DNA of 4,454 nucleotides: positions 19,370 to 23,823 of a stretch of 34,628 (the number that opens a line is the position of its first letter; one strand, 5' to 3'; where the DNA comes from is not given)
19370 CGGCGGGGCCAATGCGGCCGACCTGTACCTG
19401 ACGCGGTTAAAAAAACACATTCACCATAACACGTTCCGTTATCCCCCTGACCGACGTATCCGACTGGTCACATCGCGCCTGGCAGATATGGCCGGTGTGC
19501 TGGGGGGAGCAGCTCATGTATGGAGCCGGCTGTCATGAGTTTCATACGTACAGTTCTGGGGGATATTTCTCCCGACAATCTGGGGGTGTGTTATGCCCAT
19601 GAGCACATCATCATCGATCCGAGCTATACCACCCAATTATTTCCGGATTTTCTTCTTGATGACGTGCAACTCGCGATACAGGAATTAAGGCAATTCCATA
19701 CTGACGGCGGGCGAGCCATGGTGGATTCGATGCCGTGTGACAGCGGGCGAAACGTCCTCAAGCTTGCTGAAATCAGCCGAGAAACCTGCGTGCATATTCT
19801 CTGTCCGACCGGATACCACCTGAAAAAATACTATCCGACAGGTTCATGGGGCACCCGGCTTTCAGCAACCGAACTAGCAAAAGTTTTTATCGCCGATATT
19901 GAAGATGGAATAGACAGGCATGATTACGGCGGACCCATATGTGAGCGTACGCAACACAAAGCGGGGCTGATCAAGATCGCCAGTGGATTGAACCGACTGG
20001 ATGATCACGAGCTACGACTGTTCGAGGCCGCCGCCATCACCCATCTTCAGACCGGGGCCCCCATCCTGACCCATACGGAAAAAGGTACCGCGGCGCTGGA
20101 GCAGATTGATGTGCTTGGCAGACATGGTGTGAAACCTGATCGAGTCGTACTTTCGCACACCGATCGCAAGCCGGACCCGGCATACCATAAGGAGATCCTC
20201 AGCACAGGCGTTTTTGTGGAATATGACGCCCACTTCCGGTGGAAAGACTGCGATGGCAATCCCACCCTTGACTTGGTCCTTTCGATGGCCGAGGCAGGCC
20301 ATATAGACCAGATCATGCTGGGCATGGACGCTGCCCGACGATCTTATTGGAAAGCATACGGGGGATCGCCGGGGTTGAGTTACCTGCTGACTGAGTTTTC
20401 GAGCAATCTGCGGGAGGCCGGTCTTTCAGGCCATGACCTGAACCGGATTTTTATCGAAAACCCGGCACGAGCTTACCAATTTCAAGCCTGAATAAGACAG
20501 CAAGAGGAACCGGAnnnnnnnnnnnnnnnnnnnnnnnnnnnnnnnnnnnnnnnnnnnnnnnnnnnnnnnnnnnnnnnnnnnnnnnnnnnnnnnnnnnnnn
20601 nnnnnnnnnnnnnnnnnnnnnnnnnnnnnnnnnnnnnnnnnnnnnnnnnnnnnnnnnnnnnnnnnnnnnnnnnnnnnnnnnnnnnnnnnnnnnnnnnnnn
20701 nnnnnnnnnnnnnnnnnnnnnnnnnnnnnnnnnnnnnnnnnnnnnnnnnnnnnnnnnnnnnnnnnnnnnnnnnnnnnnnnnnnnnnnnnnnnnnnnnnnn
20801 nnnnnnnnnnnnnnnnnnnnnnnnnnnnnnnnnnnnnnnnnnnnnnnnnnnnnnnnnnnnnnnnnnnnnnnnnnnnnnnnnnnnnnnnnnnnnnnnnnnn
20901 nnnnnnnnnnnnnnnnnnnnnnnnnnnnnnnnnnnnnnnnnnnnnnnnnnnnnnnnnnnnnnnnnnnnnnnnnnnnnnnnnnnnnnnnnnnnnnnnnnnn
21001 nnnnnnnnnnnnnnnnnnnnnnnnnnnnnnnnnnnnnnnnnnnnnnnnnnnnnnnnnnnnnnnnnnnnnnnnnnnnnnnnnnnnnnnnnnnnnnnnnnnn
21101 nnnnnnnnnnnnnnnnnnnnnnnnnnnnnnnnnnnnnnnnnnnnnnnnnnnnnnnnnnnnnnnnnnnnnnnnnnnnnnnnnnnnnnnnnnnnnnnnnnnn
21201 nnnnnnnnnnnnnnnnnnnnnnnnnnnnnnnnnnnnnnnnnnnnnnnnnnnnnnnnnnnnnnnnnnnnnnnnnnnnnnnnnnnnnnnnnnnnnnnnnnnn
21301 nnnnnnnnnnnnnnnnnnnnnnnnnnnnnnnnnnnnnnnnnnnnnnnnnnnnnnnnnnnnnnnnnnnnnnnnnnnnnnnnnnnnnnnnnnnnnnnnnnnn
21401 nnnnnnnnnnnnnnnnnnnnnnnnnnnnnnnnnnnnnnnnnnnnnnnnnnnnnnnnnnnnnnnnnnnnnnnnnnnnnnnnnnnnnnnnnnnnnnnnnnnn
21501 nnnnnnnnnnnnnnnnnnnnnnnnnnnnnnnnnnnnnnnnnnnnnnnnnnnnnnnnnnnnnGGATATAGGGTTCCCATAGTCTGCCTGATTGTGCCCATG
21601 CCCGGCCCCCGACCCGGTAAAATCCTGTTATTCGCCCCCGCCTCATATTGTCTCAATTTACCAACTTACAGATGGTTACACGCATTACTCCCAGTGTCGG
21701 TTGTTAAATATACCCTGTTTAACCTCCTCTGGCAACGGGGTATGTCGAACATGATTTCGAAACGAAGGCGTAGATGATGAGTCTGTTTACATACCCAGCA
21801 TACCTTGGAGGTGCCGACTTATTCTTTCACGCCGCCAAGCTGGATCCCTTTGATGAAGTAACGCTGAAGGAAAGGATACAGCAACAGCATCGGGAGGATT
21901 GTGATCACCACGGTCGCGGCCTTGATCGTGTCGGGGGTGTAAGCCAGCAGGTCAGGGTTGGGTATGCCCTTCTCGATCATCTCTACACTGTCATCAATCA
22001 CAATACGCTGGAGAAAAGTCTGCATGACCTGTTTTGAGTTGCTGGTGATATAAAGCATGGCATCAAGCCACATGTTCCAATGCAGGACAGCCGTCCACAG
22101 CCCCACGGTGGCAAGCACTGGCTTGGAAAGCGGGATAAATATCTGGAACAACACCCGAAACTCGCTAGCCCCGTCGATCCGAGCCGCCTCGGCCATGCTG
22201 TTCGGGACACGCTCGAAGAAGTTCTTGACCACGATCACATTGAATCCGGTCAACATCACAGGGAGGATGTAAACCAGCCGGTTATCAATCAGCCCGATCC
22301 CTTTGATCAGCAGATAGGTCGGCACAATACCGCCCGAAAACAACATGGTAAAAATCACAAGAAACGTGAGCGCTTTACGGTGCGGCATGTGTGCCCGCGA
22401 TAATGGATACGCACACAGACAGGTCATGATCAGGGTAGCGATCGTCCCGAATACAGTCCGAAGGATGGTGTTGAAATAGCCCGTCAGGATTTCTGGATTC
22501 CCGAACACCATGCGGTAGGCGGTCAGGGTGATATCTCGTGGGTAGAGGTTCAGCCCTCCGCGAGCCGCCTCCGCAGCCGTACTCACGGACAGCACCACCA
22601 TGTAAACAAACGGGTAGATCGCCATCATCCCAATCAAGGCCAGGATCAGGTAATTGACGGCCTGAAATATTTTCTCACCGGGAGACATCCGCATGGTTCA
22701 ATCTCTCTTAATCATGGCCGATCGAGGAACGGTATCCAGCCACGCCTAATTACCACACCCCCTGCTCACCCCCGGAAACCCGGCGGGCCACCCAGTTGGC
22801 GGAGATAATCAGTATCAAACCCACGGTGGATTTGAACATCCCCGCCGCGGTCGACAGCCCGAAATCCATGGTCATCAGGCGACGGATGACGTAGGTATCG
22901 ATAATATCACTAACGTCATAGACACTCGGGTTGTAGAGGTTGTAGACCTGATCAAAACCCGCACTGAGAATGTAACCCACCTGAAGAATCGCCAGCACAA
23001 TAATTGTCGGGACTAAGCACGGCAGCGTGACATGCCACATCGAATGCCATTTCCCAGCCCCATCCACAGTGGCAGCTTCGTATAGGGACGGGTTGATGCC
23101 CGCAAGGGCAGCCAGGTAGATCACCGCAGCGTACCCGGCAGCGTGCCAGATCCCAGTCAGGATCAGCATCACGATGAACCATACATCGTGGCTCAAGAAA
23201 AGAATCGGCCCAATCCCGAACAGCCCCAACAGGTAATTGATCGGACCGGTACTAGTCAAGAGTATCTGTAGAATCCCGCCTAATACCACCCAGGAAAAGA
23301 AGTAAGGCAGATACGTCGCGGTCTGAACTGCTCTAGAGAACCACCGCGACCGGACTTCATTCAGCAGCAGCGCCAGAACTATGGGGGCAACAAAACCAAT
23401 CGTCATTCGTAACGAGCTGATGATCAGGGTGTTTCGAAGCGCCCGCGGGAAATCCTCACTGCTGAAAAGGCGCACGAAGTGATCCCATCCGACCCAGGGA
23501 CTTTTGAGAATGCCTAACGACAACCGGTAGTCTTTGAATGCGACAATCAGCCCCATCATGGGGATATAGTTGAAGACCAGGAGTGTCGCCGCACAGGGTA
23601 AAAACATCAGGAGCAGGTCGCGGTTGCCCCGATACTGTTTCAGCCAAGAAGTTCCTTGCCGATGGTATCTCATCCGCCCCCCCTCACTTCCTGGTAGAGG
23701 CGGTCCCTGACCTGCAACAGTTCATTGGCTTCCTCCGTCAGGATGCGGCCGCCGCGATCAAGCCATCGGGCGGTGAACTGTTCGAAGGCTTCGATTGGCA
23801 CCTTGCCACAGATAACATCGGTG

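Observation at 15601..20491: Five-gene operon of poorly characterised families: candidate new sugar / phospho-sugar-lactone pathway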

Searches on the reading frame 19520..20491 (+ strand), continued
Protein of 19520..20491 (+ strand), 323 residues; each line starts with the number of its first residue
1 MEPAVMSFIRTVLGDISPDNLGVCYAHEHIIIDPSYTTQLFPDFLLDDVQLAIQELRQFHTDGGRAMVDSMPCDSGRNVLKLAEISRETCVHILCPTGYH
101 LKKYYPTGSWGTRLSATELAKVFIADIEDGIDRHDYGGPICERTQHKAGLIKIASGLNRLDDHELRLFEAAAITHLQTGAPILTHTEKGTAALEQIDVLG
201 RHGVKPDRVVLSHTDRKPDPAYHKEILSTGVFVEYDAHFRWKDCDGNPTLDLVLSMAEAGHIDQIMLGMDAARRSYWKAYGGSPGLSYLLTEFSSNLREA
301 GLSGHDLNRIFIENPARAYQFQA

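Call 71: search_protein_families(library=ncbifam, proteins=[L001:4640-5272:-], max_evalue=0.000001)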
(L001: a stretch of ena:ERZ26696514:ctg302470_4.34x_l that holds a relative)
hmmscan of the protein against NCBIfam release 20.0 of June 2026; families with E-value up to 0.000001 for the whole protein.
L001:4640-5272:- (211 aa): 8 families
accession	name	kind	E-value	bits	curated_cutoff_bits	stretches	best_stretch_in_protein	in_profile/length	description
TIGR01182.1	eda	subfamily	4.8e-55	186.1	156.05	1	3-201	4-202/204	bifunctional 4-hydroxy-2-oxoglutarate aldolase/2-dehydro-3-deoxy-phosphogluconate aldolase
NF005673.0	PRK07455.1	equivalog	8.2e-53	178.7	232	1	3-203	9-209/213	bifunctional 4-hydroxy-2-oxoglutarate aldolase/2-dehydro-3-deoxy-phosphogluconate aldolase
NF005119.0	PRK06552.1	subfamily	1e-48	165.7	238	1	4-203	10-209/213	bifunctional 2-keto-4-hydroxyglutarate aldolase/2-keto-3-deoxy-6-phosphogluconate aldolase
NF004325.0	PRK05718.1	subfamily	8.5e-44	149.4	241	1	3-201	11-209/213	keto-hydroxyglutarate-aldolase/keto-deoxy-phosphogluconate aldolase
NF006600.0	PRK09140.1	subfamily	2.8e-43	147.6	207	1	4-190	8-195/210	2-dehydro-3-deoxy-6-phosphogalactonate aldolase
NF004673.0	PRK06015.1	equivalog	1e-38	133.3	320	1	2-184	10-191/212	2-dehydro-3-deoxy-phosphogluconate aldolase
NF005499.0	PRK07114.1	equivalog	2.3e-34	119.1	275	1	26-198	35-212/223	bifunctional 4-hydroxy-2-oxoglutarate aldolase/2-dehydro-3-deoxy-phosphogluconate aldolase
NF041633.1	trifunc_aldol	exception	1.3e-21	76.6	700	1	4-200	6-214/580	KHG/KDPG aldolase/sugar kinase fusion protein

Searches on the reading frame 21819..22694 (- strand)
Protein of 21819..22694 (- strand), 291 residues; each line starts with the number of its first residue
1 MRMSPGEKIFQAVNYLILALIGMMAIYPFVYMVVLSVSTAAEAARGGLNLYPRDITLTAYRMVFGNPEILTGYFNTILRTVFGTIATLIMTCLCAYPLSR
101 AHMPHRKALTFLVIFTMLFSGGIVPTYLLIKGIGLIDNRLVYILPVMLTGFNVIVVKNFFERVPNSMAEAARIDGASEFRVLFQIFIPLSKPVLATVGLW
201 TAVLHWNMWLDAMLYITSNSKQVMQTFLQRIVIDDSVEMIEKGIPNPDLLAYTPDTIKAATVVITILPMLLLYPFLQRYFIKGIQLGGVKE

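Call 3: search_protein_families(library=pfam, proteins=[window:21819-22694:-])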
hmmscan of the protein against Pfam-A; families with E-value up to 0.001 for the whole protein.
window:21819-22694:- (291 aa): 1 family
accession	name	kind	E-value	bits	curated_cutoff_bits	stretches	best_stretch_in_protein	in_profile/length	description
PF00528.27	BPD_transp_1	-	9.7e-10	38.9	26.4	1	73-284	11-182/184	Binding-protein-dependent transport system inner membrane component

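Call 4: search_protein_families(library=ncbifam, proteins=[window:21819-22694:-])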
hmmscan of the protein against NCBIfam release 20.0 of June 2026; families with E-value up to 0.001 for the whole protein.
window:21819-22694:- (291 aa): 12 families
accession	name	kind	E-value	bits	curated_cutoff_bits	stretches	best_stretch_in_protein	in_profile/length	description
NF040932.1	ABC_arch_GlcU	equivalog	3.4e-17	63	340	1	12-285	3-265/272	glucose ABC transporter permease GlcU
NF008210.0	PRK10973.1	equivalog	2.8e-16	60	297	1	74-284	78-276/281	sn-glycerol-3-phosphate ABC transporter permease UgpE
NF008231.0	PRK10998.1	equivalog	4.3e-15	56.1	261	1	13-199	15-220/296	maltose ABC transporter permease MalG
NF007047.0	PRK09500.1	equivalog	4.6e-09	36.3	326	1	21-199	9-190/257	spermidine/putrescine ABC transporter permease PotC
NF040931.1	ABC_arch_GlcT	equivalog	5.1e-06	26.3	360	1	141-194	147-200/278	glucose ABC transporter permease GlcT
TIGR01581.1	Mo_ABC_porter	hypoth_equivalog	7e-06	25.7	210.3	1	95-195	45-161/225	ABC transporter permease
NF011624.0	PRK15050.1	equivalog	8.4e-06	25.1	247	0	15-100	29-102/297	2-aminoethylphosphonate ABC transporter permease subunit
TIGR02141.1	modB_ABC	equivalog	2.2e-05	24.2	182.6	0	84-196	11-139/208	molybdate ABC transporter permease subunit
NF007044.0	PRK09497.1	equivalog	0.00014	21.5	348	0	140-196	157-209/285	spermidine/putrescine ABC transporter permease PotB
NF008208.0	PRK10971.1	equivalog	0.00024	20.7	415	0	54-192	41-195/277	sulfate/thiosulfate ABC transporter permease CysT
TIGR02139.1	permease_CysT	equivalog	0.00054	19.6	246.1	0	54-196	33-191/265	sulfate ABC transporter permease subunit CysT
NF040839.1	tungstate_WtpB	equivalog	0.00065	19.4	340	1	110-195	97-183/251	tungstate ABC transporter permease WtpB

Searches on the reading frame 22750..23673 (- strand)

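Call 3: search_protein_families(library=pfam, proteins=[window:22750-23673:-])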
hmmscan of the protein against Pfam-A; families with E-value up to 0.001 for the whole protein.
window:22750-23673:- (307 aa): 1 family
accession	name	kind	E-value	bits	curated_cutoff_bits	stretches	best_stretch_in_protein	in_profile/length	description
PF00528.27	BPD_transp_1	-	6.9e-18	65.5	26.4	1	95-300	3-183/184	Binding-protein-dependent transport system inner membrane component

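Call 4: search_protein_families(library=ncbifam, proteins=[window:22750-23673:-])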
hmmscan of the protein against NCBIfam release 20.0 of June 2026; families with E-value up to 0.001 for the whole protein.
window:22750-23673:- (307 aa): 14 families
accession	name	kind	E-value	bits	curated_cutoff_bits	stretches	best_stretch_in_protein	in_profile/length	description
NF007852.0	PRK10561.1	equivalog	6.3e-15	55.8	335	1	56-291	49-279/295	sn-glycerol-3-phosphate ABC transporter permease UgpA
NF040931.1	ABC_arch_GlcT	equivalog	9.6e-15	55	360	1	29-290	7-265/278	glucose ABC transporter permease GlcT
NF008232.0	PRK10999.1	equivalog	4.3e-13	48.8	392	1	46-229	252-437/520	maltose ABC transporter permease MalF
TIGR03262.1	PhnU2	equivalog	2.4e-09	36.4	593.25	1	57-230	34-196/546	putative 2-aminoethylphosphonate ABC transporter permease subunit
TIGR01581.1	Mo_ABC_porter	hypoth_equivalog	2.9e-09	36.7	210.3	1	62-230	6-166/225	ABC transporter permease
TIGR00969.1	3a0106s02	subfamily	2.1e-07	30.7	240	1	58-293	42-267/272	sulfate ABC transporter permease subunit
TIGR02141.1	modB_ABC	equivalog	9.4e-07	28.7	182.6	1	82-230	3-143/208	molybdate ABC transporter permease subunit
TIGR02139.1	permease_CysT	equivalog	8.2e-06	25.6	246.1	1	55-296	28-259/265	sulfate ABC transporter permease subunit CysT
NF011624.0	PRK15050.1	equivalog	2.3e-05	23.7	247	1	41-230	36-224/297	2-aminoethylphosphonate ABC transporter permease subunit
NF006939.0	PRK09421.1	equivalog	6.4e-05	22.5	262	1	77-231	10-157/230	molybdate ABC transporter permease subunit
TIGR02140.1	permease_CysW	equivalog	0.00011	21.8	329.1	1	62-228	32-190/261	sulfate ABC transporter permease subunit CysW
NF043074.1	MMSYN1_0196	equivalog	0.00021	20.7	350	0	62-301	50-268/277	spermidine/putrescine ABC transporter permease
NF008231.0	PRK10998.1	equivalog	0.00029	20.5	261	1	190-232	181-223/296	maltose ABC transporter permease MalG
TIGR03255.1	PhnV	equivalog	0.00094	18.9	358.7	0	28-251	20-224/270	2-aminoethylphosphonate ABC transport system, membrane component PhnV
